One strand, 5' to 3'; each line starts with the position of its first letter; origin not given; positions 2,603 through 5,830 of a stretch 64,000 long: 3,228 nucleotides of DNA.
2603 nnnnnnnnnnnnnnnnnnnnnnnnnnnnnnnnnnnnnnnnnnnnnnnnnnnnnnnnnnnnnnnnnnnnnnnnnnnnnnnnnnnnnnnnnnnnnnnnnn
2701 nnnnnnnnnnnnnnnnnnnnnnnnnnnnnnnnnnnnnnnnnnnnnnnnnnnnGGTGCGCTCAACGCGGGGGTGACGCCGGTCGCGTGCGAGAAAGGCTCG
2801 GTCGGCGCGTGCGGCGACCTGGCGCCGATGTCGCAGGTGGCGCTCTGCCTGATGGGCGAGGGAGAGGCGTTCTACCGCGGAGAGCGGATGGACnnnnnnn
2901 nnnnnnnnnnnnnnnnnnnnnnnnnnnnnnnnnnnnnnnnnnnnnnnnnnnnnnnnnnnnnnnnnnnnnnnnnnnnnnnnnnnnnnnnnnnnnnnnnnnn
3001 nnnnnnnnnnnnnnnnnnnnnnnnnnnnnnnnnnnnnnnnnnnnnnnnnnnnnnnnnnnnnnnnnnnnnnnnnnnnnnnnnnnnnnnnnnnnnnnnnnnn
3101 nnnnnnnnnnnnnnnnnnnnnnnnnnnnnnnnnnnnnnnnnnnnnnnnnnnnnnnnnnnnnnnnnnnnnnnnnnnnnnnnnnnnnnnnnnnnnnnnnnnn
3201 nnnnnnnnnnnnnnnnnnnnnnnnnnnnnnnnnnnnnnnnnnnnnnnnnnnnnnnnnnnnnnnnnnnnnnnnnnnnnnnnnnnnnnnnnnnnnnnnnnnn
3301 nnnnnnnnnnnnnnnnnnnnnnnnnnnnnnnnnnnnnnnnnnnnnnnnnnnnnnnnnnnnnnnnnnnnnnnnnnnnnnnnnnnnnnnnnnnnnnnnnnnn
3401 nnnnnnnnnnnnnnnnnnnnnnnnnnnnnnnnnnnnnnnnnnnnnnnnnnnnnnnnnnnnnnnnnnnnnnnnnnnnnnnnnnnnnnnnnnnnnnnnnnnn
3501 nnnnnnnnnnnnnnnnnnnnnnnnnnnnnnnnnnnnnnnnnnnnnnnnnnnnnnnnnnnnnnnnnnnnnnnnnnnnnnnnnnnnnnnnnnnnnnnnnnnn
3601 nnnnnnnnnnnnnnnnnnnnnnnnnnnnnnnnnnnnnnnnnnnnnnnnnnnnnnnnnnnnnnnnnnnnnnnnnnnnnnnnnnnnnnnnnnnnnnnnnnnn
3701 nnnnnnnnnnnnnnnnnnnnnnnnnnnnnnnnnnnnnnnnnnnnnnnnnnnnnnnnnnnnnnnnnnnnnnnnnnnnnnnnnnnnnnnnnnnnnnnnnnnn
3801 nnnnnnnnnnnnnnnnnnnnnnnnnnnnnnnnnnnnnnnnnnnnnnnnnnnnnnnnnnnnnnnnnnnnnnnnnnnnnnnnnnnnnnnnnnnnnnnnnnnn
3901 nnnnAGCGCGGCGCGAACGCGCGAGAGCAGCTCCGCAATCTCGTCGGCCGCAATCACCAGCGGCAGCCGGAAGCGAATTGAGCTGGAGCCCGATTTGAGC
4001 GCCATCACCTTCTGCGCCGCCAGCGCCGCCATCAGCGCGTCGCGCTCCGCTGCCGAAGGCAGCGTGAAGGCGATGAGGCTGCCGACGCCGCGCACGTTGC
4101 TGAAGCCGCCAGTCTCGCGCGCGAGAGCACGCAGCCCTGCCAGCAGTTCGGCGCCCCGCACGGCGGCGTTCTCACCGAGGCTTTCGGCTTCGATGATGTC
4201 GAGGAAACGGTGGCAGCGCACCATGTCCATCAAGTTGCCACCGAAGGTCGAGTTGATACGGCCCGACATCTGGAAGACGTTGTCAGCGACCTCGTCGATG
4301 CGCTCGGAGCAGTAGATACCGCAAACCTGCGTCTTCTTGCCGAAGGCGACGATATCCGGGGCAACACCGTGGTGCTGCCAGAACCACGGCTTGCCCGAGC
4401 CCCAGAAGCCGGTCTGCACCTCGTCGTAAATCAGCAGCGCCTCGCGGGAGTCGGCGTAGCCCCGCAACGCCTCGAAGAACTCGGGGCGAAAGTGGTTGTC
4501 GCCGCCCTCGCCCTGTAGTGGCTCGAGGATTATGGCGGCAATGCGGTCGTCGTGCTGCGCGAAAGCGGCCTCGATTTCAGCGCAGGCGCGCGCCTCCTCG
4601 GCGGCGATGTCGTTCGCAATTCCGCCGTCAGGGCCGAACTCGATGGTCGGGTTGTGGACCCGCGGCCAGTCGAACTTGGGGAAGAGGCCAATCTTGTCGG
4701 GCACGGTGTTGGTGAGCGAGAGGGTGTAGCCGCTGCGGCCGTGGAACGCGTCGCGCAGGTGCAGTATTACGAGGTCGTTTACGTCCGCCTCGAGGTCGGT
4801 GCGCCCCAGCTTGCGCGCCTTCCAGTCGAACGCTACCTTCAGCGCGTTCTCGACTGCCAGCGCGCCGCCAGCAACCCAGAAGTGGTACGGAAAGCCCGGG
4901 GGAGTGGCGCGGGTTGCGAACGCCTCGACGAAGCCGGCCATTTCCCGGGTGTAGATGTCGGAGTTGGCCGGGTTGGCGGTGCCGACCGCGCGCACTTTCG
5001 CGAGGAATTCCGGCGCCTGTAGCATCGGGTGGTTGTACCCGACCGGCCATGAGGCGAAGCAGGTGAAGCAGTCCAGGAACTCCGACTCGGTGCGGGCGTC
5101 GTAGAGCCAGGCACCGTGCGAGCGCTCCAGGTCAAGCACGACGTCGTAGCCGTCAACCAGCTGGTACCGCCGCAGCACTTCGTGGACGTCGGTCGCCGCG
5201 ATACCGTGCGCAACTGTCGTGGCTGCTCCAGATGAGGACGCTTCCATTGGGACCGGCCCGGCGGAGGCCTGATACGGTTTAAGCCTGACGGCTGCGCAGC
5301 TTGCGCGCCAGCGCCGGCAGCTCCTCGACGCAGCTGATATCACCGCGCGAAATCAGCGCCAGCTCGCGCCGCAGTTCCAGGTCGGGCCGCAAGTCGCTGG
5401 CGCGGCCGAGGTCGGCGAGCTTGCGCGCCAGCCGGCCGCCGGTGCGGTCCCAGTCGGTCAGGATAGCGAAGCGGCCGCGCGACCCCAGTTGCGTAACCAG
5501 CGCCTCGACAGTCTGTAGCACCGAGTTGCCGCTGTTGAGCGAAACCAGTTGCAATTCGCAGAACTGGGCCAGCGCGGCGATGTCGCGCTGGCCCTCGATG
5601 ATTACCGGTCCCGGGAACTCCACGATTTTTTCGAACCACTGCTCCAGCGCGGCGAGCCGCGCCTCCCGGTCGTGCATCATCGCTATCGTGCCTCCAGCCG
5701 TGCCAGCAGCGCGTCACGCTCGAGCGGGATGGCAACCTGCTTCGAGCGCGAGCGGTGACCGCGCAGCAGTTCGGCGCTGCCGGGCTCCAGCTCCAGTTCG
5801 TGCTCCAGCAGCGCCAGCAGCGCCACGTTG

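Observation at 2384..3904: Histidine ammonia-lyase whose MIO-forming tripeptide reads Ala-Cys-Gly instead of the canonical Ala-Ser-Gly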

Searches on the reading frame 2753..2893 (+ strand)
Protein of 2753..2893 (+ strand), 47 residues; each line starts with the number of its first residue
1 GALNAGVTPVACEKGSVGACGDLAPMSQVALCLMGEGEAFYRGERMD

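Call 54: search_solved_structures(query=window:2753-2893:+, max_evalue=1, show_alignments=5)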
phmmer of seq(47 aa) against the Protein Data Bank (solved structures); distinct sequences matched with E-value up to 1: 34.
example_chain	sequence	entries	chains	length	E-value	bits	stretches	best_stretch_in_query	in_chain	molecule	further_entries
1eb4_A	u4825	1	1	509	2.2e-08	36.9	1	3-44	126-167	HISTIDINE AMMONIA-LYASE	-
1gk2_A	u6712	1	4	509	2.4e-08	36.8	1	3-44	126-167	HISTIDINE AMMONIA-LYASE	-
1gkm_B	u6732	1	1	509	2.5e-08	36.7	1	3-44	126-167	Histidine ammonia-lyase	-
1gkj_A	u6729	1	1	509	2.5e-08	36.7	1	3-44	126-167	HISTIDINE AMMONIA-LYASE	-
1gk3_A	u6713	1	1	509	4.2e-07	33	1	3-44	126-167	HISTIDINE AMMONIA-LYASE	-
7tqr_A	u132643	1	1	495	9.1e-06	28.8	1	3-47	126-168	Probable histidine ammonia-lyase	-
1b8f_A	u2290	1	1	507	9.9e-05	25.6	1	3-44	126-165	Histidine ammonia-lyase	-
9eq5_A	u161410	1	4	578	0.0007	23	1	6-46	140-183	Histidine ammonia-lyase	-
2qve_A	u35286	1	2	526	0.0008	22.8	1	3-43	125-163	Tyrosine Aminomutase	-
3unv_A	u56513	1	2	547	0.00081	22.8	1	4-46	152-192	AdmH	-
3kdz_A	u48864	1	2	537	0.00081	22.8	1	3-43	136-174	Histidine ammonia-lyase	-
2rjr_A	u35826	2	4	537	0.00081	22.8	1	3-43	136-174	Tyrosine aminomutase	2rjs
2ohy_A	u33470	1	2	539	0.00081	22.8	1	3-43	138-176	Tyrosine aminomutase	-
3kdy_A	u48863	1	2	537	0.00083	22.8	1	3-43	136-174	Histidine ammonia-lyase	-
1y2m_A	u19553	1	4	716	0.0012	22.3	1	3-37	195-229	Phenylalanine ammonia-lyase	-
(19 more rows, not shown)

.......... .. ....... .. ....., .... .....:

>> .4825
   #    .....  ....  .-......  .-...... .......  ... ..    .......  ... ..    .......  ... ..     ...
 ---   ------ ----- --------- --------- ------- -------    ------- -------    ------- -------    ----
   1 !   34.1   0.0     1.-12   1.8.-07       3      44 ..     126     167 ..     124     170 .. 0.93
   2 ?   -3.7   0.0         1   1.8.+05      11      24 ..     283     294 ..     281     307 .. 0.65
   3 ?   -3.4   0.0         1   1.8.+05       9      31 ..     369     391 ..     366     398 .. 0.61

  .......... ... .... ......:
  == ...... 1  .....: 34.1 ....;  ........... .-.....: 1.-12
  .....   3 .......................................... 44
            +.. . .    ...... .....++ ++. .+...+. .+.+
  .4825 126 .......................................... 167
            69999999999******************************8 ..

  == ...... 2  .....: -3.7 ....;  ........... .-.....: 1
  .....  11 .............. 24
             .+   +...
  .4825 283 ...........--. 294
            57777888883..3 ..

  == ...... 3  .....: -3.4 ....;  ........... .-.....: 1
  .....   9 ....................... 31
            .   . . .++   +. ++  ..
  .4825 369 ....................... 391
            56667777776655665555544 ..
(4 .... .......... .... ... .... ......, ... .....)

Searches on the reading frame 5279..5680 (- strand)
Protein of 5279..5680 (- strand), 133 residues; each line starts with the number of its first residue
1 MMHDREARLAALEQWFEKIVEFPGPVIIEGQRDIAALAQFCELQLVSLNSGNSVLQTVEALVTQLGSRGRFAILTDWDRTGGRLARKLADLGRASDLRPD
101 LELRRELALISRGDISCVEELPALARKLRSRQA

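Call 50: search_protein_families(library=pfam, proteins=[window:5279-5680:-], max_evalue=0.001)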
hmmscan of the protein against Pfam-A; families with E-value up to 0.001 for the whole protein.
window:5279-5680:- (133 aa): 1 family
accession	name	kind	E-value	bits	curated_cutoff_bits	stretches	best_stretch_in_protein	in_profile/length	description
PF01751.28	Toprim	-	0.0007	20.2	23.1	0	26-91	3-79/96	Toprim domain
